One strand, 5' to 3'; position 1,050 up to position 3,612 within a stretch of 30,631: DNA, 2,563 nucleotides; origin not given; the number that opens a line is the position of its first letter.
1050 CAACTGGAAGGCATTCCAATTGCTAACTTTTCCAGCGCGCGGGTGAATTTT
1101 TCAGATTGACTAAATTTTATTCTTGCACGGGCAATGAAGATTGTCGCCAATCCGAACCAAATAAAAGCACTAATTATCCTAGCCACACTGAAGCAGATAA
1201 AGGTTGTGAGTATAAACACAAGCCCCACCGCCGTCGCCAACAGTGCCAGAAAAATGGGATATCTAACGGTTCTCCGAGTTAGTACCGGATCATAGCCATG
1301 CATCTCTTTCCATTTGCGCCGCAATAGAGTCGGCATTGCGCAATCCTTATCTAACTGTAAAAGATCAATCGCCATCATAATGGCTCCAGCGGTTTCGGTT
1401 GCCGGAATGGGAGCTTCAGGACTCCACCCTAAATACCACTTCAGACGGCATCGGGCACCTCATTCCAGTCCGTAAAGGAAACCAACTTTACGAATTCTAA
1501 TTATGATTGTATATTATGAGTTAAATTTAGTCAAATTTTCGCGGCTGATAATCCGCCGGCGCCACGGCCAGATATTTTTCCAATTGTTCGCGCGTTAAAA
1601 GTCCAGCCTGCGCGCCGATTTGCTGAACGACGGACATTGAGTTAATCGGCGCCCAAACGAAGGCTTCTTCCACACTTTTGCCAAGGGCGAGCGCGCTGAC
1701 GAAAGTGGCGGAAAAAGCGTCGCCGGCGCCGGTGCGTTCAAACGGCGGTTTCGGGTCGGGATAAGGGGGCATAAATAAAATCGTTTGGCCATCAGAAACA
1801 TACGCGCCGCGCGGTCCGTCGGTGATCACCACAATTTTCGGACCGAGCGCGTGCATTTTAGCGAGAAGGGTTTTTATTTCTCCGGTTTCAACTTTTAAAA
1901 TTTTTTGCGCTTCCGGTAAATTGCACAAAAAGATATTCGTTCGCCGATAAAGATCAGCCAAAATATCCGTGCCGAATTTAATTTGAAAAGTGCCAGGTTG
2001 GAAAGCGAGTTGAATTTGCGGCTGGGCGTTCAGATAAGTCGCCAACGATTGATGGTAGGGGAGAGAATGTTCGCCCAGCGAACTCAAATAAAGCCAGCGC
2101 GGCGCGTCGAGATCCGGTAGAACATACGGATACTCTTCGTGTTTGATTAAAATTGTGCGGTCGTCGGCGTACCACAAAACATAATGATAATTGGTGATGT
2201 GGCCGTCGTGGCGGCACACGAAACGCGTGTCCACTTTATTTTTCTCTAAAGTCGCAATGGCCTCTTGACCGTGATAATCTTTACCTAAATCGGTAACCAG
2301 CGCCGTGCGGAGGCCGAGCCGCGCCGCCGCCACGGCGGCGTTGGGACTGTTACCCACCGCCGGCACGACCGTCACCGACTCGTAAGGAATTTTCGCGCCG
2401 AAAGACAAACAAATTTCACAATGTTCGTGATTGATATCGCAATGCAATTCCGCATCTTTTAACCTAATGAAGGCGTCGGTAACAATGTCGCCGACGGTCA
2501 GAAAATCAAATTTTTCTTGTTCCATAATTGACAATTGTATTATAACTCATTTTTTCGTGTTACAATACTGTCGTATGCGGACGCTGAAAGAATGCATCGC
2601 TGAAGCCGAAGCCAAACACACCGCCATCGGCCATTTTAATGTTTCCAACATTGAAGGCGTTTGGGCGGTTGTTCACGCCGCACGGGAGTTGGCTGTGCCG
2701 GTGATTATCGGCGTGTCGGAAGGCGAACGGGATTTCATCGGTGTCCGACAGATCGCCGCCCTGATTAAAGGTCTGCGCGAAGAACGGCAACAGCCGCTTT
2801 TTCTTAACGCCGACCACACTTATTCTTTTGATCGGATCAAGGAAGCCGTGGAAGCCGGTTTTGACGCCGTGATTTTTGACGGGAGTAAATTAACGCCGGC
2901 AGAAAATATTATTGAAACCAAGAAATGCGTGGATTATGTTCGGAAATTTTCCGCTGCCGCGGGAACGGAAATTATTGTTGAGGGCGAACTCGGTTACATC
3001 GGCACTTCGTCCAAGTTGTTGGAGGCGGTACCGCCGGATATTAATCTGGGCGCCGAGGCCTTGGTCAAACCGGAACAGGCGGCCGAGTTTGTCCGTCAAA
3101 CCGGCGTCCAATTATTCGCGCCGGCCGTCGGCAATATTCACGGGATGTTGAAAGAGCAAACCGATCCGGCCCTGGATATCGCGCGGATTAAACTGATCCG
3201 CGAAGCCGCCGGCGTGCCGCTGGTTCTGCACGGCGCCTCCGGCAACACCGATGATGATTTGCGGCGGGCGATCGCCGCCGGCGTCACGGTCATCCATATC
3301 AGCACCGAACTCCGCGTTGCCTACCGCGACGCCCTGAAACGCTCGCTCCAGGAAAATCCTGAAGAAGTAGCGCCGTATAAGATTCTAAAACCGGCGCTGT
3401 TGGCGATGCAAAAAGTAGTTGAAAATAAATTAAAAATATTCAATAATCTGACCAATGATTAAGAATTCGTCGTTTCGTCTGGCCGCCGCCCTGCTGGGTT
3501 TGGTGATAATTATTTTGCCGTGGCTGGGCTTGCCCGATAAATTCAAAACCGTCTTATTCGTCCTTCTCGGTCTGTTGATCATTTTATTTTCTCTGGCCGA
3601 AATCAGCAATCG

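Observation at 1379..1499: Switch-like structured leader: candidate undescribed riboswitch or cis-regulatory RNA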

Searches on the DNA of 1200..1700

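Call 4: search_rna_families(source=window, start=1200, end=1700, threshold=evalue, max_evalue=10, show_alignments=5)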
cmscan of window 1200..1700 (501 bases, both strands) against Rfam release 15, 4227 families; matches with E-value up to 10: 1.
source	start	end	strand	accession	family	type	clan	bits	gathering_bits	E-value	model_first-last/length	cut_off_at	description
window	1426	1449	+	RF01843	neisseria_FSE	Cis-reg; frameshift_element;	-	14.1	50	4.5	1-40/40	no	neiserria ribosomal frameshift element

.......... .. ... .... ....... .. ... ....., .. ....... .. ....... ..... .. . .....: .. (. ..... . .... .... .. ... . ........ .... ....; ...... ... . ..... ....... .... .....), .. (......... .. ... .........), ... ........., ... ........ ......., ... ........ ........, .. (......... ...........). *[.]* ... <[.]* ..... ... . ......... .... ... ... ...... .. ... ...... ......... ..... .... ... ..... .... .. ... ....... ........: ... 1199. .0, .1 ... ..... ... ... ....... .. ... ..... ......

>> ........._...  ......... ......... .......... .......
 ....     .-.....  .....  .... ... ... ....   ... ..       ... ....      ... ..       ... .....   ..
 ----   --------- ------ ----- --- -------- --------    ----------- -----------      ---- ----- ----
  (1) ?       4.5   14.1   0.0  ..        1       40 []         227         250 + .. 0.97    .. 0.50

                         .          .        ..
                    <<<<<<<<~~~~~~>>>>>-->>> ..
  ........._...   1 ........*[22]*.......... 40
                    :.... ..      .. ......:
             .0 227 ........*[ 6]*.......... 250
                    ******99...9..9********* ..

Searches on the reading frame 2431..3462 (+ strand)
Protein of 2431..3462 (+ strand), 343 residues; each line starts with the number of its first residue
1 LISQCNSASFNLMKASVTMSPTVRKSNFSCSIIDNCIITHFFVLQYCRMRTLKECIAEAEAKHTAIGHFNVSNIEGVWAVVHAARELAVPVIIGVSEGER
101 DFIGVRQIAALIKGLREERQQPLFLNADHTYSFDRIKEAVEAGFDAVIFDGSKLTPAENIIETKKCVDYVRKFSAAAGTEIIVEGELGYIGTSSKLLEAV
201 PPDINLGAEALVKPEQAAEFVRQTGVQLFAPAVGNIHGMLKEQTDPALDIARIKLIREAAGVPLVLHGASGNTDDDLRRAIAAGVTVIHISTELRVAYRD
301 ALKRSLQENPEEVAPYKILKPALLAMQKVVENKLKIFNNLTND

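Call 11: search_protein_families(library=pfam, proteins=[window:2431-3462:+], max_evalue=0.01)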
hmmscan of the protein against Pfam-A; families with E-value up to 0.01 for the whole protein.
window:2431-3462:+ (343 aa): 3 families
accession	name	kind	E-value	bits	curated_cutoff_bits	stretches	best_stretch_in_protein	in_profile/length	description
PF01116.26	F_bP_aldolase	-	6.4e-73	246.1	25.5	1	51-339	2-274/277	Fructose-bisphosphate aldolase class-II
PF01070.24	FMN_dh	-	2.1e-05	24.2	24.9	1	210-291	174-246/350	FMN-dependent dehydrogenase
PF25509.1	DUF7916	-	0.0049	16.4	27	0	128-252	115-220/296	Domain of unknown function (DUF7916)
